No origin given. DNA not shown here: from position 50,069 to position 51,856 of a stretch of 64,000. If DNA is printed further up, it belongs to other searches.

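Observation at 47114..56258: Eight-gene cellulose-like exopolysaccharide / glycosylation operon plus a divergent polyprenyl-phosphate sugar synthase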

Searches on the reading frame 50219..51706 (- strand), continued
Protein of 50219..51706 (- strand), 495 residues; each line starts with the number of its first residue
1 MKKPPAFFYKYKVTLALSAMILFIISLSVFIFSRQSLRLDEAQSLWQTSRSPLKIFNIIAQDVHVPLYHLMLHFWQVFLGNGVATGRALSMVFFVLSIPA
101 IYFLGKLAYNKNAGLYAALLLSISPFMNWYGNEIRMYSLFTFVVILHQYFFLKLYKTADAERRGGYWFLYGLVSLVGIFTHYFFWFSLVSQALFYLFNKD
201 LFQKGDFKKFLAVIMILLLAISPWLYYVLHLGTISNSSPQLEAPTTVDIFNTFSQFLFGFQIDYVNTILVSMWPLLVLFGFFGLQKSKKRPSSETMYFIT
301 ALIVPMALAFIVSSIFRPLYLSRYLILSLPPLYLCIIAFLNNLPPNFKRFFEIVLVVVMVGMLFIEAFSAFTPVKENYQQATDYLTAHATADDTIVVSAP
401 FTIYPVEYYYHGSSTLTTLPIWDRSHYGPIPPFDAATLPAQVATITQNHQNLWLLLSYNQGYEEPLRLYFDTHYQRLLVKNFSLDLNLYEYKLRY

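Call 70: find_homologous_proteins(query=P0241, max_evalue=1e-50)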
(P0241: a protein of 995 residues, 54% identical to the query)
Query P0241 (995 aa): 446 proteins with E <= 1e-50 among 8000 candidates; the best 120 are listed.
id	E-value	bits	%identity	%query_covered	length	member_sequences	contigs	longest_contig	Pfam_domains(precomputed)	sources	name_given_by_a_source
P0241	0.0e+0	2253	100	100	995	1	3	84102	PF13632.13,PF13506.14,PF13641.13,PF03552.21,PF00535.33,PF13231.13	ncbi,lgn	ncbi:MAG TPA: glycosyltransferase [Candidatus Paceibacterota bacterium]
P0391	0.0e+0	1585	69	100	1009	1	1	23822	PF13632.13,PF13506.14,PF13641.13,PF03552.21,PF00535.33,PF13231.13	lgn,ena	-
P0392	0.0e+0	1334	60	99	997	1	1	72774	PF13632.13,PF13506.14,PF13641.13,PF00535.33,PF13231.13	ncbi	-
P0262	9.8e-271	919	45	99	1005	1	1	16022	PF13632.13,PF13506.14,PF13641.13,PF00535.33,PF13231.13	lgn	-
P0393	5.7e-270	917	44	99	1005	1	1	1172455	PF13632.13,PF13506.14,PF13641.13,PF03552.21,PF00535.33,PF13231.13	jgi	jgi:cellulose synthase (UDP-forming)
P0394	7.6e-270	916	43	99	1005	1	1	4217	PF13632.13,PF13506.14,PF13641.13,PF03552.21,PF00535.33,PF13231.13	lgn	-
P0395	3.1e-265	901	44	99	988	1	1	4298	PF13632.13,PF13506.14,PF13641.13,PF03552.21,PF00535.33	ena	-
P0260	2.8e-263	895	43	99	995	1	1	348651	PF13632.13,PF13506.14,PF13641.13,PF03552.21,PF00535.33,PF13231.13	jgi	jgi:cellulose synthase (UDP-forming)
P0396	3.9e-260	884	42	99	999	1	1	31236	PF13632.13,PF13506.14,PF13641.13,PF03552.21,PF00535.33,PF13231.13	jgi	jgi:cellulose synthase (UDP-forming)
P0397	2.8e-258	878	43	99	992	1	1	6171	PF13632.13,PF13506.14,PF13641.13,PF03552.21,PF00535.33,PF13231.13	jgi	jgi:cellulose synthase (UDP-forming)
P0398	4.8e-257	874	42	99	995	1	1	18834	PF13632.13,PF13506.14,PF13641.13,PF03552.21,PF00535.33,PF13231.13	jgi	jgi:cellulose synthase (UDP-forming)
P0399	1.7e-253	862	42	99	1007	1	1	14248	PF13632.13,PF13506.14,PF13641.13,PF03552.21,PF00535.33,PF13231.13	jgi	jgi:cellulose synthase (UDP-forming)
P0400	2.3e-189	650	61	49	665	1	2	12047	PF13632.13,PF13506.14,PF13641.13,PF03552.21,PF04138.21,PF00535.33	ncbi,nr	ncbi:MAG: glycosyltransferase [bacterium]|nr:glycosyltransferase [bacterium]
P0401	3.9e-187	643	56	51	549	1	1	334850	PF13632.13,PF13506.14,PF13641.13,PF03552.21,PF00535.33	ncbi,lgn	-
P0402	8.7e-186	638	57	49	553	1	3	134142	PF13632.13,PF13506.14,PF13641.13,PF03552.21,PF00535.33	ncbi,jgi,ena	ncbi:MAG TPA: glycosyltransferase [Candidatus Saccharimonadales bacterium]|jgi:cellulose synthase (U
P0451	8.1e-126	440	31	89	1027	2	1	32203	PF13632.13,PF13506.14,PF13641.13,PF03552.21,PF00535.33,PF13231.13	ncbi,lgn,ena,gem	ncbi:MAG: glycosyltransferase [Actinomycetota bacterium]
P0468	1.1e-109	386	41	50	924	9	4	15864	PF13632.13,PF13506.14,PF13641.13,PF03552.21,PF00535.33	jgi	-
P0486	3.9e-92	328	38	49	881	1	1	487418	PF13632.13,PF13506.14,PF13641.13,PF03552.21,PF02156.22,PF00535.33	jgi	-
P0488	1.0e-87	314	42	39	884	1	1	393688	PF13632.13,PF13506.14,PF13641.13,PF01270.24,PF03552.21,PF00535.33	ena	-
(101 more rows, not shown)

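Call 71: search_protein_families(library=pfam, proteins=[P0400, P0488, P0451, P0486, P0241, P0468], max_evalue=0.001)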
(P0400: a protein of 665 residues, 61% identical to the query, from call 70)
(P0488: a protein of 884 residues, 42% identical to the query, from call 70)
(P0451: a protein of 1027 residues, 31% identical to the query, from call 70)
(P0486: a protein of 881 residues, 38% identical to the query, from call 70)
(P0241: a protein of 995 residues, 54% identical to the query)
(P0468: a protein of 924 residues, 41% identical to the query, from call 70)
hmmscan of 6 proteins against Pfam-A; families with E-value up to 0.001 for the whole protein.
P0400 (665 aa): 6 families
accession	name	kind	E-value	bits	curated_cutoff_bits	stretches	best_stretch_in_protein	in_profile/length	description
PF13641.12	Glyco_tranf_2_3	-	1.3e-23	84.7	27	1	83-307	3-230/230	Glycosyltransferase like family 2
PF13632.12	Glyco_trans_2_3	-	6.3e-19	69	27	1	167-376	1-190/198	Glycosyl transferase family group 2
PF04138.20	GtrA_DPMS_TM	-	8.1e-18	65.2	26.1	1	525-655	1-117/117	GtrA/DPMS, transmembrane domain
PF03552.20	Cellulose_synt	-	1.4e-17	64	24.7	1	257-430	418-607/722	Cellulose synthase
PF13506.12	Glyco_transf_21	-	1.8e-13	50.8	21.7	1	146-306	12-174/174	Glycosyl transferase family 21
PF00535.33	Glycos_transf_2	-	5.7e-13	49.6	23.3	1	85-252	2-166/168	Glycosyl transferase family 2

P0488 (884 aa): 6 families
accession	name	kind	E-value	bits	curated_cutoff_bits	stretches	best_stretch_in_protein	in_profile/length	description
PF01270.23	Glyco_hydro_8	-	1.9e-37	129.5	24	1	569-867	31-330/341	Glycosyl hydrolases family 8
PF13632.12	Glyco_trans_2_3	-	6.6e-28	98.3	27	1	186-370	1-182/198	Glycosyl transferase family group 2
PF13641.12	Glyco_tranf_2_3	-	6.1e-25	89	27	1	108-326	3-230/230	Glycosyltransferase like family 2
PF00535.33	Glycos_transf_2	-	1.5e-21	77.5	23.3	1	110-271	2-166/168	Glycosyl transferase family 2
PF03552.20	Cellulose_synt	-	2.9e-15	56.3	24.7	2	278-378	420-529/722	Cellulose synthase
PF13506.12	Glyco_transf_21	-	1.8e-14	54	21.7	1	168-325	15-174/174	Glycosyl transferase family 21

P0451 (1027 aa): 6 families
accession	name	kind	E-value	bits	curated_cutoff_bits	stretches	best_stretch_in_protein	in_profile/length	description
PF13641.12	Glyco_tranf_2_3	-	1.2e-29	104.5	27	1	99-315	4-230/230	Glycosyltransferase like family 2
PF13632.12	Glyco_trans_2_3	-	2.9e-25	89.7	27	1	176-389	2-196/198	Glycosyl transferase family group 2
PF00535.33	Glycos_transf_2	-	1.6e-19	70.9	23.3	1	100-260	2-166/168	Glycosyl transferase family 2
PF13506.12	Glyco_transf_21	-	2e-16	60.4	21.7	1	159-314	17-174/174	Glycosyl transferase family 21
PF13231.12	PMT_2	-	1.7e-12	48.3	26.1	1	592-748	4-159/160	Dolichyl-phosphate-mannose-protein mannosyltransferase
PF03552.20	Cellulose_synt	-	4.4e-12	45.8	24.7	1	267-370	420-530/722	Cellulose synthase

P0486 (881 aa): 6 families
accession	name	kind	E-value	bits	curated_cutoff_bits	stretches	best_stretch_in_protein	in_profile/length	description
PF13641.12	Glyco_tranf_2_3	-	1.6e-27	97.4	27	1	87-305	3-230/230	Glycosyltransferase like family 2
PF13632.12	Glyco_trans_2_3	-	4.5e-25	89.1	27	1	166-366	2-183/198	Glycosyl transferase family group 2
PF00535.33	Glycos_transf_2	-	1.3e-19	71.2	23.3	1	89-251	2-167/168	Glycosyl transferase family 2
PF02156.21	Glyco_hydro_26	-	1.1e-11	45.2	20.2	1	653-744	140-225/311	Glycosyl hydrolase family 26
PF13506.12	Glyco_transf_21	-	3.2e-10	40.2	21.7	1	148-304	16-174/174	Glycosyl transferase family 21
PF03552.20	Cellulose_synt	-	4.1e-10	39.3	24.7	1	257-360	420-530/722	Cellulose synthase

P0241 (995 aa): 6 families
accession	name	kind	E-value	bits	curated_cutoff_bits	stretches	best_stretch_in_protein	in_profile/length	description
PF13641.12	Glyco_tranf_2_3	-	9.4e-29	101.5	27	1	88-312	3-230/230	Glycosyltransferase like family 2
PF13632.12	Glyco_trans_2_3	-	6.5e-22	78.8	27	1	172-389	1-197/198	Glycosyl transferase family group 2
PF00535.33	Glycos_transf_2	-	1.6e-15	57.9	23.3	1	90-258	2-167/168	Glycosyl transferase family 2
PF13506.12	Glyco_transf_21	-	4.7e-15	55.9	21.7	1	155-311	16-174/174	Glycosyl transferase family 21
PF03552.20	Cellulose_synt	-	4.2e-11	42.5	24.7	1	264-390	420-550/722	Cellulose synthase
PF13231.12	PMT_2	-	3.9e-07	30.9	26.1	1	569-727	2-159/160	Dolichyl-phosphate-mannose-protein mannosyltransferase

P0468 (924 aa): 6 families
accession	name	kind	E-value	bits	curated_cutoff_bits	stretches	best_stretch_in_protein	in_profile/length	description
PF00535.33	Glycos_transf_2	-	1.2e-52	178.7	23.3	2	38-203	1-164/168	Glycosyl transferase family 2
PF13641.12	Glyco_tranf_2_3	-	2.7e-35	122.9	27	2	502-719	3-230/230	Glycosyltransferase like family 2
PF13632.12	Glyco_trans_2_3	-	2.5e-27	96.5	27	1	580-768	2-194/198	Glycosyl transferase family group 2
PF13506.12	Glyco_transf_21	-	7.9e-18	65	21.7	1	563-718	17-174/174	Glycosyl transferase family 21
PF03552.20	Cellulose_synt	-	2.2e-15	56.7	24.7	1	668-796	417-551/722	Cellulose synthase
PF10111.15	Glyco_tranf_2_2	-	0.00033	20.7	27.3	0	38-135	1-98/276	Glycosyltransferase like family 2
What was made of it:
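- GtrB-like and GtrA domains are themselves found fused to the synthase (call 71).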
